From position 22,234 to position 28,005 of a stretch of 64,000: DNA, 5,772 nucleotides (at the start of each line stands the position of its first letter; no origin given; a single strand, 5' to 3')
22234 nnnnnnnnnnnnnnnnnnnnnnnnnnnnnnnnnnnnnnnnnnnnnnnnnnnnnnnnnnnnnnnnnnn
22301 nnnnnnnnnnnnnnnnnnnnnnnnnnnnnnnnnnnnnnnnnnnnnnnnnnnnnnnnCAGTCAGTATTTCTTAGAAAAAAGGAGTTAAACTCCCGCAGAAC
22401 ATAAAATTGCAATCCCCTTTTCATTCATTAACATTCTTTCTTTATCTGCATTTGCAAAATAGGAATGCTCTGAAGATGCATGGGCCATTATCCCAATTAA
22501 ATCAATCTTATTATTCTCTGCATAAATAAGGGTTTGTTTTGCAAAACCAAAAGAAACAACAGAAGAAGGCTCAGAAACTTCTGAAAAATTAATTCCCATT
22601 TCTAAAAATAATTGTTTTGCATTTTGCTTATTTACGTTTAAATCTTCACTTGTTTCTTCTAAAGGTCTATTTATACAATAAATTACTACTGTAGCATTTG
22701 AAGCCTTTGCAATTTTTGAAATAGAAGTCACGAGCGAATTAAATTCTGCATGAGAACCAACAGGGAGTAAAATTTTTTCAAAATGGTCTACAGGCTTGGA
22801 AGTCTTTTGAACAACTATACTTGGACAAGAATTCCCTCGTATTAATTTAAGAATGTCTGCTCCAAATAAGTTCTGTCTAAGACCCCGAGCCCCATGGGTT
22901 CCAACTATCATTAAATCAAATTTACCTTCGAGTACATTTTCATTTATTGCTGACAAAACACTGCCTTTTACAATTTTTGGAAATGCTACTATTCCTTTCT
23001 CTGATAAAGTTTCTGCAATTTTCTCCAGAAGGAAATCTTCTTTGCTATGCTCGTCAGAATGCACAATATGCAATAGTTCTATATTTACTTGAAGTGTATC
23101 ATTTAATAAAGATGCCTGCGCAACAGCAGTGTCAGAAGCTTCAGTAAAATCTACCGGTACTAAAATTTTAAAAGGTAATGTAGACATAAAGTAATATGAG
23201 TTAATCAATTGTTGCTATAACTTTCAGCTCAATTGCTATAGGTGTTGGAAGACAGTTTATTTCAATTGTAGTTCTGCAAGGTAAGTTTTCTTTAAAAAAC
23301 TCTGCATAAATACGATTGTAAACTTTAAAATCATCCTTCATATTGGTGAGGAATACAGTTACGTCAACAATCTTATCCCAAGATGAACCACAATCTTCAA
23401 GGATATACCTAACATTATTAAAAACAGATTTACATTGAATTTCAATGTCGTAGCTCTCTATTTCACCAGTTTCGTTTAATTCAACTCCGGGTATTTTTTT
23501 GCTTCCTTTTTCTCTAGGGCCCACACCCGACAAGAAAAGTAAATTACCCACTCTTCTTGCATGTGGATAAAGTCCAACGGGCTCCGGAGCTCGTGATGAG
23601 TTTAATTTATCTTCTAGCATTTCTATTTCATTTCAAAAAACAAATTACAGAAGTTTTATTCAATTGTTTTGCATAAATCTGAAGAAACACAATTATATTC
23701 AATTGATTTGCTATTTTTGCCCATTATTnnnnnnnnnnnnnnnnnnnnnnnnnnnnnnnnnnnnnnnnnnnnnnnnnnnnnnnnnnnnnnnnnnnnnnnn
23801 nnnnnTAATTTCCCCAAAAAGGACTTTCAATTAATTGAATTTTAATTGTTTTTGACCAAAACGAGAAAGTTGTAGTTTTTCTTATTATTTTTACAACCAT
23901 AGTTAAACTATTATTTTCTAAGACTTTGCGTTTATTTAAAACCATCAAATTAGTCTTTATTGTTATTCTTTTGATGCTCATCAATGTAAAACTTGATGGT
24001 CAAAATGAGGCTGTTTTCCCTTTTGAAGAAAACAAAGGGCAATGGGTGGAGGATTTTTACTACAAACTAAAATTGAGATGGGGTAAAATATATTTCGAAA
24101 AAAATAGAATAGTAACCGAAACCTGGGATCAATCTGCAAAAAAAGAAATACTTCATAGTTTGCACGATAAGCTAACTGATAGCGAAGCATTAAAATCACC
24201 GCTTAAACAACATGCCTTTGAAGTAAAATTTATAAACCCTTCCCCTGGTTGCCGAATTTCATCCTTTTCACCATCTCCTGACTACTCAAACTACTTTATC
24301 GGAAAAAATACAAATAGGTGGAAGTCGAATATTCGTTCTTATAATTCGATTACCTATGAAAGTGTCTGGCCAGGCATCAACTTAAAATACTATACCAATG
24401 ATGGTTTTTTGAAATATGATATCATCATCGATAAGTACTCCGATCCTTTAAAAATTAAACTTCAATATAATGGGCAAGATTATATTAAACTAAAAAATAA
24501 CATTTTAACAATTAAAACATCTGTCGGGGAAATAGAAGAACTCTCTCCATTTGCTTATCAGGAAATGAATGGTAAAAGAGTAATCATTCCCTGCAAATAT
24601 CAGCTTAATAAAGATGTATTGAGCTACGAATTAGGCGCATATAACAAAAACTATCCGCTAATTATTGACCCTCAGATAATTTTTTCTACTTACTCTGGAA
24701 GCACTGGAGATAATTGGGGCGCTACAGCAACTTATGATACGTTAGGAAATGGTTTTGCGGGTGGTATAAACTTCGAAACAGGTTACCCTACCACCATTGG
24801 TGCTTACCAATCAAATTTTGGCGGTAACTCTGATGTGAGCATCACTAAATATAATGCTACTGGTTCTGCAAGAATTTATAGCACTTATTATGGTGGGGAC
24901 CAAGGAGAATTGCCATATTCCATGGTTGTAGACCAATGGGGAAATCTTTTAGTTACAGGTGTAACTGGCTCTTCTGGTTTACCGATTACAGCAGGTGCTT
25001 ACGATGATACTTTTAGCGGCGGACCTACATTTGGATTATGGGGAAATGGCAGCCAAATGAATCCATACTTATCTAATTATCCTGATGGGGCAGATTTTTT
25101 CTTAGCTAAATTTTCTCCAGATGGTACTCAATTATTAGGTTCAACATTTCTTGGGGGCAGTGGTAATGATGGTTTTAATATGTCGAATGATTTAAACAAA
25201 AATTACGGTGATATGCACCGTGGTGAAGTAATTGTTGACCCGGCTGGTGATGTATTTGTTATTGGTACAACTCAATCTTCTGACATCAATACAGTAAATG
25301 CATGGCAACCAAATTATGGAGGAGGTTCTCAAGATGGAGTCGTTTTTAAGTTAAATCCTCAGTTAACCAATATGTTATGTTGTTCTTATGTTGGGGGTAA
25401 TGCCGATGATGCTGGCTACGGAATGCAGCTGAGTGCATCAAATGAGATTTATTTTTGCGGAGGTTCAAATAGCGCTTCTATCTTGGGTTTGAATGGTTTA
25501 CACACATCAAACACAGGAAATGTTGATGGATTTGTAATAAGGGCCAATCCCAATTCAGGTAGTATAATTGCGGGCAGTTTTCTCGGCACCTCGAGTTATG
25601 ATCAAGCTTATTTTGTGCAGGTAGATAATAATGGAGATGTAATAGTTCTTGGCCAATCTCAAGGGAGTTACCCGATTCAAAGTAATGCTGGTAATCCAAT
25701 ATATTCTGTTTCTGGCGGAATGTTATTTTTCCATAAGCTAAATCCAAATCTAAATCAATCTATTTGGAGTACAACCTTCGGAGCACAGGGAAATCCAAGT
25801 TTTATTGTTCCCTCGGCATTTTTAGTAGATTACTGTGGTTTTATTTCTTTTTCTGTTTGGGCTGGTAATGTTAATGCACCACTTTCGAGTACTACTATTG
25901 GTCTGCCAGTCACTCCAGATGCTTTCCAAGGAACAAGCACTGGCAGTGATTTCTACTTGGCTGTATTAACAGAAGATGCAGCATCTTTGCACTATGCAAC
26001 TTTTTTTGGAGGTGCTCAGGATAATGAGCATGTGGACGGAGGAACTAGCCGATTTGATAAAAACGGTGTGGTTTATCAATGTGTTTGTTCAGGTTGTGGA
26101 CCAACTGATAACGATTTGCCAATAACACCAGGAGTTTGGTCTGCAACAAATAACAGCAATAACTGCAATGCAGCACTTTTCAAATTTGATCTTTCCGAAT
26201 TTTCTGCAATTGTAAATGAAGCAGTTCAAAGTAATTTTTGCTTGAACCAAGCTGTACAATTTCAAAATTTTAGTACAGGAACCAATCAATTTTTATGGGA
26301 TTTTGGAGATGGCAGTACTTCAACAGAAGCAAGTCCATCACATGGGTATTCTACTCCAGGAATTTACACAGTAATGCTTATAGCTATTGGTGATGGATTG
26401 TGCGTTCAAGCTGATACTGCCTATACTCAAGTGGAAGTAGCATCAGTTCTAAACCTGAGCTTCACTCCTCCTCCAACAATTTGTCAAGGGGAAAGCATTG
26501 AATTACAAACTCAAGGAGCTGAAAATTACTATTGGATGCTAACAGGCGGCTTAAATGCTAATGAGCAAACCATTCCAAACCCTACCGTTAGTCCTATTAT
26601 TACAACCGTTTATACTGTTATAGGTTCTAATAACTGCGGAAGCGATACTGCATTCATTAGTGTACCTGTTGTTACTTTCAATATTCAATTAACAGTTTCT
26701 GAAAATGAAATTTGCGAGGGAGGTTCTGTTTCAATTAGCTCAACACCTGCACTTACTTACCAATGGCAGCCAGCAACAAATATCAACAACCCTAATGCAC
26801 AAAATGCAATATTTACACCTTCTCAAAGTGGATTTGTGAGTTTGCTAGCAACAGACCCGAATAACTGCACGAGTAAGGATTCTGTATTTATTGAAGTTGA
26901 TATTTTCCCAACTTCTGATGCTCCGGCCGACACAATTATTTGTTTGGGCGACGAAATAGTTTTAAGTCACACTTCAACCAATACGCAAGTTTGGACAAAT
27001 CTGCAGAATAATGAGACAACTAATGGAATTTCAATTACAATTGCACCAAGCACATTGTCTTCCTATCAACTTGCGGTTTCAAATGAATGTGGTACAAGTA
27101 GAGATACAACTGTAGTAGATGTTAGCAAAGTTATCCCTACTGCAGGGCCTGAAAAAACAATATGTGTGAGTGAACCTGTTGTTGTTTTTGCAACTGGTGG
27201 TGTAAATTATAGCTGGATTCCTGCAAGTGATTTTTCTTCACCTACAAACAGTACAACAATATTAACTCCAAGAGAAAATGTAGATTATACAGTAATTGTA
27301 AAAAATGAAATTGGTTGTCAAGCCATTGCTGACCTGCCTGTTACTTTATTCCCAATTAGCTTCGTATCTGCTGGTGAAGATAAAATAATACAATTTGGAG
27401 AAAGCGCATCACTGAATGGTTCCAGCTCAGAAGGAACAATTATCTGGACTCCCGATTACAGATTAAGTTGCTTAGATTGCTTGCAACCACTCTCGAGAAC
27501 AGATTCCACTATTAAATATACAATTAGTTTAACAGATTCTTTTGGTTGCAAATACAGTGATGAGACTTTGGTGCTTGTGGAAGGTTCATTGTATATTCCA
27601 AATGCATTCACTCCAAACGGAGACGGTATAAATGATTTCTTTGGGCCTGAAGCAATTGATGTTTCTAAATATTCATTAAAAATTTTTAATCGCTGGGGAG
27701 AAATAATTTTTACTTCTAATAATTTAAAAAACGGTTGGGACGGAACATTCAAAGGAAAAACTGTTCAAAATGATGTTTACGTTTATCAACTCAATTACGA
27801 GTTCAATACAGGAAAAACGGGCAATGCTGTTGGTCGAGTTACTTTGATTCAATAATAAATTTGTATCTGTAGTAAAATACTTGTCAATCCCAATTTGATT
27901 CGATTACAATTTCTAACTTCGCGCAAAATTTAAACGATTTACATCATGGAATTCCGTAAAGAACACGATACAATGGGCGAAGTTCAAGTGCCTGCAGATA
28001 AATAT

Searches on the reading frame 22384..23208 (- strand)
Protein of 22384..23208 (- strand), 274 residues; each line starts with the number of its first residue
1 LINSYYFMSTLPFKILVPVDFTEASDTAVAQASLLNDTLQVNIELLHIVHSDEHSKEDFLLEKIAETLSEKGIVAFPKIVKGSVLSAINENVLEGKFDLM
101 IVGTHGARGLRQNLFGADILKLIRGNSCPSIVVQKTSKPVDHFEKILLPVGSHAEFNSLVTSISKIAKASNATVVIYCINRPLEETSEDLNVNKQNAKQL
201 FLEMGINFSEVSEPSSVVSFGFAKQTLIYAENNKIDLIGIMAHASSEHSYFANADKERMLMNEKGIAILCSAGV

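Call 49: search_protein_families(library=pfam, proteins=[window:22384-23208:-], max_evalue=0.00001)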
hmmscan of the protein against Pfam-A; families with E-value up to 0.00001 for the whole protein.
window:22384-23208:- (274 aa): 1 family
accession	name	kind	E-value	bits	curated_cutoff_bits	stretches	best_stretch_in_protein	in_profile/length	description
PF00582.32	Usp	-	1.4e-14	55.3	24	1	14-133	4-140/141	Universal stress protein family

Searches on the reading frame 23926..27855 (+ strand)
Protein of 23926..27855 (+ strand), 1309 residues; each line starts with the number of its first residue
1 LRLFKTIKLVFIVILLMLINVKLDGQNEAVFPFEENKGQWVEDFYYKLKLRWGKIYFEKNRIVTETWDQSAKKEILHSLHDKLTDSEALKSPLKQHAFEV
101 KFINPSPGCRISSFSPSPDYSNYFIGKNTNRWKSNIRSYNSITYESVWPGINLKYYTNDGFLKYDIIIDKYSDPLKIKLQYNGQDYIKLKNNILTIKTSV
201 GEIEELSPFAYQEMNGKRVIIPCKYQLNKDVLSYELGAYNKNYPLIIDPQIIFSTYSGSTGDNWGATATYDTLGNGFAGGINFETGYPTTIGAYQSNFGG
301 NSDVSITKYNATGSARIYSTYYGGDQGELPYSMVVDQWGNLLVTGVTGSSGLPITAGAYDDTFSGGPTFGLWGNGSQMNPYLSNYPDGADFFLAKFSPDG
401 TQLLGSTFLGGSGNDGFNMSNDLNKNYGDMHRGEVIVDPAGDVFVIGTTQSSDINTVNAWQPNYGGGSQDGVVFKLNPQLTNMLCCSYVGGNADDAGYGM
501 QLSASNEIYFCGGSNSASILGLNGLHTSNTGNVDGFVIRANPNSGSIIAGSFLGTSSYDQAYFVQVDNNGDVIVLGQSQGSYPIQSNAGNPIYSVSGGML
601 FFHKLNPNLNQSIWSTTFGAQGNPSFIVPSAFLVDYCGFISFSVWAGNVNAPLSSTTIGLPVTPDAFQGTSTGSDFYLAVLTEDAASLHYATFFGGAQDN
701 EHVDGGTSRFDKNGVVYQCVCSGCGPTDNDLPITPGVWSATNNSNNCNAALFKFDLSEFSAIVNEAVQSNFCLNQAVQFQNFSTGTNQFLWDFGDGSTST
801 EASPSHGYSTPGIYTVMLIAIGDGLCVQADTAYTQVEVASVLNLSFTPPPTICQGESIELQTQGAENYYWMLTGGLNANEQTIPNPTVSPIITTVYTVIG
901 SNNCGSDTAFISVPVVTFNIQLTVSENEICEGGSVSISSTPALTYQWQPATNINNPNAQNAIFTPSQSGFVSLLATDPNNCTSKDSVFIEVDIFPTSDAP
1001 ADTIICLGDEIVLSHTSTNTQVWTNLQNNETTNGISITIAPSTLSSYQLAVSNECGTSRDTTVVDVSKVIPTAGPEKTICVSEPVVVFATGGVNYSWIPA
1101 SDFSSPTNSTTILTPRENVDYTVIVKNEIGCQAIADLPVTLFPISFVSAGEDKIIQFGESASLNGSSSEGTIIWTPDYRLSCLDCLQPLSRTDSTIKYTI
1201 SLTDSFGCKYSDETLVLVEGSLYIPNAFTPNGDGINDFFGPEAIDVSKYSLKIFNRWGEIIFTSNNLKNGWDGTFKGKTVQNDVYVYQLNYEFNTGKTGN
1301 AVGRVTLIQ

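Call 49: search_protein_families(library=pfam, proteins=[window:23926-27855:+], max_evalue=0.00001)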
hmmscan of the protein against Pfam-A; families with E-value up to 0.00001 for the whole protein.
window:23926-27855:+ (1309 aa): 5 families
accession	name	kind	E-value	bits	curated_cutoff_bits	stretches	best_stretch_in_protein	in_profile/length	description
PF25778.1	DUF7948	-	1.1e-63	215.5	27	1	33-249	1-213/214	Domain of unknown function (DUF7948)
PF13585.12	CHU_C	-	1.1e-17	64.3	27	1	1224-1297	3-76/86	CHU_C Type IX secretion signal domain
PF18911.6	PKD_4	-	6e-12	45.9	27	1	771-833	14-82/85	PKD domain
PF00801.26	PKD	-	1e-06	29.1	23.5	1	771-820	11-65/80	PKD domain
PF06739.17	SBBP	-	5.4e-06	26.7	20.5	0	317-352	1-37/38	Beta-propeller repeat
